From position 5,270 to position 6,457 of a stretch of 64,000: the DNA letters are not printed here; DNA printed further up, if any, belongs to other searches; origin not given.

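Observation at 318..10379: Strictly co-oriented 15-17 bp motif (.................) clustered in the origin-proximal 10 kb, embedded in coding DNA in multiple frames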

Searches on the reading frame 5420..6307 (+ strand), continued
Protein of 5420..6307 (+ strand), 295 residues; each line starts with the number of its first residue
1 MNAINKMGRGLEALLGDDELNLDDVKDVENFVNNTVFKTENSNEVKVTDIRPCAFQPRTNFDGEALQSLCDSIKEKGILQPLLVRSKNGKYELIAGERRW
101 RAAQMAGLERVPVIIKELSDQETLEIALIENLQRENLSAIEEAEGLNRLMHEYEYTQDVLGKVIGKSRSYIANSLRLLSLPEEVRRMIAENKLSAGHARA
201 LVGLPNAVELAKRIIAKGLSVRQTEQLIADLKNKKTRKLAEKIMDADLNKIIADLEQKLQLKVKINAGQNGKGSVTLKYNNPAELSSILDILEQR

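Call 17: find_encoding_contigs(protein=P0014, flank=10000, max_places=2)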
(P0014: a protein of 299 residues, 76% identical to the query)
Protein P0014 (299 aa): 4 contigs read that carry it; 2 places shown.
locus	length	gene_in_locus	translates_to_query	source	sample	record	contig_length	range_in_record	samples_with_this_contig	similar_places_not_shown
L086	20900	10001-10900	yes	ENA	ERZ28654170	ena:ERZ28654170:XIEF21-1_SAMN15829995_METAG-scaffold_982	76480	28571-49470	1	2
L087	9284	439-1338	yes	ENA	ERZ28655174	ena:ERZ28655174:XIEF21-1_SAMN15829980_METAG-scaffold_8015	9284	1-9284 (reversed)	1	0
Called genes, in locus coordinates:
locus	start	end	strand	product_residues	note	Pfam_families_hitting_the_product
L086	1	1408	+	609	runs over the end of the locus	PF00009:GTP_EFTU, PF01926:MMR_HSR1 (faint), PF22042:EF-G_D2, PF03144:GTP_EFTU_D2, PF00679:EFG_C, PF21018:BipA_C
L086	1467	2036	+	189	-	-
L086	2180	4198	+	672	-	-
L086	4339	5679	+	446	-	PF10396:TrmE_N, PF12631:MnmE_helical, PF03193:RsgA_GTPase (faint), PF00350:Dynamin_N (faint), PF01926:MMR_HSR1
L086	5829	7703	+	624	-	PF00890:FAD_binding_2 (faint), PF01134:GIDA, PF07992:Pyr_redox_2 (faint), PF12831:FAD_oxidored, PF21680:GIDA_C_1st, PF13932:SAM_GIDA_C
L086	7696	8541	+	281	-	PF02811:PHP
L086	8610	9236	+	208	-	PF02527:GidB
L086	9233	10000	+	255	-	PF00142:Fer4_NifH (weak), PF01656:CbiA, PF02374:ArsA_ATPase (weak), PF06564:CBP_BcsQ, PF09140:MipZ (weak), PF10609:ParA, PF13614:AAA_31, PF09140:MipZ (weak)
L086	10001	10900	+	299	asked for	PF02195:ParB_N, PF17762:HTH_ParB, PF23552:ParB_C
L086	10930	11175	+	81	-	-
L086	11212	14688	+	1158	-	PF02811:PHP, PF07733:DNA_pol3_alpha, PF17657:DNA_pol3_finger, PF14579:HHH_6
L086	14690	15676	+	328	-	-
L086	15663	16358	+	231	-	PF12796:Ank_2 (weak), PF13857:Ank_5 (faint), PF23745:ANK_LRRK2 (faint), PF13606:Ank_3 (faint), PF12796:Ank_2, PF13637:Ank_4 (weak), PF00023:Ank (weak)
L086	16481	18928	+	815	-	PF03030:H_PPase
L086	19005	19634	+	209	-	PF01914:MarC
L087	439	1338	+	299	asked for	PF02195:ParB_N, PF17762:HTH_ParB, PF23552:ParB_C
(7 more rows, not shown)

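Call 18: find_encoding_contigs(protein=P0103, flank=10000, max_places=2)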
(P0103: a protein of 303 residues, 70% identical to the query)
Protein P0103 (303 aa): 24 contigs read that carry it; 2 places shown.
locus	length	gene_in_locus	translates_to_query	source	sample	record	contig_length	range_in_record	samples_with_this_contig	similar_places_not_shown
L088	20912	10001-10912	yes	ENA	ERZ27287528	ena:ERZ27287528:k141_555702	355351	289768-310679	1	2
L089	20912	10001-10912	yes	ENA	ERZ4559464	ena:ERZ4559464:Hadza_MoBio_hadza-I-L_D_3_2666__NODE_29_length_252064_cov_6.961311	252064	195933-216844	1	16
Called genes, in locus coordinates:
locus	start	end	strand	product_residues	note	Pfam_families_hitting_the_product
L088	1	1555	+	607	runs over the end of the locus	PF00009:GTP_EFTU, PF01926:MMR_HSR1 (faint), PF22042:EF-G_D2, PF03144:GTP_EFTU_D2, PF00679:EFG_C, PF21018:BipA_C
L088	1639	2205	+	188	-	-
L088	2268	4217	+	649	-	-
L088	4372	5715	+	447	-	PF10396:TrmE_N, PF12631:MnmE_helical, PF03193:RsgA_GTPase (faint), PF00350:Dynamin_N (faint), PF01926:MMR_HSR1, PF02421:FeoB_N (faint)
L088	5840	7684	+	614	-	PF00890:FAD_binding_2 (faint), PF01134:GIDA, PF07992:Pyr_redox_2 (weak), PF12831:FAD_oxidored, PF21680:GIDA_C_1st, PF13932:SAM_GIDA_C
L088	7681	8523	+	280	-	PF02811:PHP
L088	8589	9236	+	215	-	PF02527:GidB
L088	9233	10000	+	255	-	PF00142:Fer4_NifH (weak), PF01656:CbiA, PF02374:ArsA_ATPase (weak), PF06564:CBP_BcsQ, PF09140:MipZ, PF10609:ParA, PF13614:AAA_31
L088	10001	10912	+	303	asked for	PF02195:ParB_N, PF17762:HTH_ParB, PF23552:ParB_C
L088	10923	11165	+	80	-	-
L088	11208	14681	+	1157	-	PF02811:PHP, PF07733:DNA_pol3_alpha, PF17657:DNA_pol3_finger, PF14579:HHH_6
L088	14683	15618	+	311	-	-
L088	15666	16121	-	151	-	PF07813:LTXXQ (faint)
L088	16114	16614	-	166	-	PF04542:Sigma70_r2, PF08281:Sigma70_r4_2, PF04545:Sigma70_r4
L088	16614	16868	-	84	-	-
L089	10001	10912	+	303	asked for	PF02195:ParB_N, PF17762:HTH_ParB, PF23552:ParB_C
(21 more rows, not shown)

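Call 20: search_protein_families(library=pfam, proteins=[L001:1534-2106:+, L001:2167-4206:+], max_evalue=1)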
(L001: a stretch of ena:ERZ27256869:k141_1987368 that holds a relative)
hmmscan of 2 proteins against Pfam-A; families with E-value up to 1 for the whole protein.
L001:1534-2106:+ (190 aa): 2 families
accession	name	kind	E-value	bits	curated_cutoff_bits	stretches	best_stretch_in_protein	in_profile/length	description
PF10057.14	MpsC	-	0.073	13.6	23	0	86-171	6-75/111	Na+-translocating membrane potential-generating system (MpsC)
PF12502.13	DUF3710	-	0.16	12.1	25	1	124-183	35-93/177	Protein of unknown function (DUF3710)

L001:2167-4206:+ (679 aa): 1 family
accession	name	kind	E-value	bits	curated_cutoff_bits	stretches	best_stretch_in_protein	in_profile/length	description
PF05887.16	Trypan_PARP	-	0.0016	18.9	100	1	474-521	61-110/134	Procyclic acidic repetitive protein (PARP)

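Call 26: search_protein_families(library=pfam, proteins=[L007:5241-6434:-, L005:3474-5360:-, L007:6375-7040:+, L007:7051-8127:+], max_evalue=0.01)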
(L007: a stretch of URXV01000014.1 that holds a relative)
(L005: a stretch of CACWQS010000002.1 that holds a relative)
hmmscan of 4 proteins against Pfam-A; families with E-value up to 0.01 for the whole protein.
L007:5241-6434:- (397 aa): 2 families
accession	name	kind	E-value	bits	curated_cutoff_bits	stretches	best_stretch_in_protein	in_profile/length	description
PF01743.26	PolyA_pol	-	3e-23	83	23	1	32-145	1-125/126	Poly A polymerase head domain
PF12627.12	PolyA_pol_RNAbd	-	1.1e-10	41.6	22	1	175-229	3-57/64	Probable RNA and SrmB- binding site of polymerase A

L005:3474-5360:- (628 aa): 1 family
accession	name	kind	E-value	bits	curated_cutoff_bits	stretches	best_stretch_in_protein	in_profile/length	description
PF01432.26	Peptidase_M3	-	5.6e-33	115.4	27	1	229-608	7-455/457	Peptidase family M3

L007:6375-7040:+ (221 aa): 1 family
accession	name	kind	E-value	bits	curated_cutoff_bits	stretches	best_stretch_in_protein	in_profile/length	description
PF06776.18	IalB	-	8.3e-18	65.2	22.1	1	86-216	1-130/131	Invasion associated locus B (IalB) protein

L007:7051-8127:+ (358 aa): 2 families
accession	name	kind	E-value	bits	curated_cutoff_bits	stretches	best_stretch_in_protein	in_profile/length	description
PF21016.3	RlmN_N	-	1.5e-20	73.1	24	1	6-64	2-60/60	Ribosomal RNA large subunit methyltransferase N-terminal domain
PF04055.27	Radical_SAM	-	1.4e-16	61.5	29.5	1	107-276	1-157/166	Radical SAM superfamily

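Call 33: find_related_loci(query=A1, collection=metagenome_contigs, flank=10000)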
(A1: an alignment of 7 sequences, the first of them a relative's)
Query A1 (295 aa) in metagenome_contigs; peptide patterns used: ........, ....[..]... (x = any residue, [..] = any of these).
600 stretches matched a pattern (row limit reached: there are more); 588 encode a relative of the query (tblastn E <= 1e-3); the best 80 are kept; 80 distinct loci.
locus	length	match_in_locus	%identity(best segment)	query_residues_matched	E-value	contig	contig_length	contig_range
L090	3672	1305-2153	48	4-294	2e-81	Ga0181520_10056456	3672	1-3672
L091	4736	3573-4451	45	4-295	8e-80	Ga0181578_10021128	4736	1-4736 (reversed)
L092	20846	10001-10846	48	1-287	3e-79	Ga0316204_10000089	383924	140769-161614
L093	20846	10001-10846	47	6-292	2e-77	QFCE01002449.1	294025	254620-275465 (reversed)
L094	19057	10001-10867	47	4-290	5e-76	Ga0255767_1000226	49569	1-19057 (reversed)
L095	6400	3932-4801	47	8-293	7e-74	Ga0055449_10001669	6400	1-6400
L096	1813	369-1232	46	3-290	5e-77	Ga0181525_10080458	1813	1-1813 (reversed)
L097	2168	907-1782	43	2-290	1e-75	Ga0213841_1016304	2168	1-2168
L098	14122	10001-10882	44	5-290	3e-73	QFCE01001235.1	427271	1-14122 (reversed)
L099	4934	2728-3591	45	3-290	5e-73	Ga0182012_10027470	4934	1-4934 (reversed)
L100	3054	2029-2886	44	5-295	1e-72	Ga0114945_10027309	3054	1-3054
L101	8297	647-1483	44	3-290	8e-72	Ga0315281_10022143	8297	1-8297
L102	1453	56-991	42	1-291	4e-76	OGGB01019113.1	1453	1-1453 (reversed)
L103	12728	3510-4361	43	3-287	1e-71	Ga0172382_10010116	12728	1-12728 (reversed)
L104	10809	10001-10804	45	1-275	3e-71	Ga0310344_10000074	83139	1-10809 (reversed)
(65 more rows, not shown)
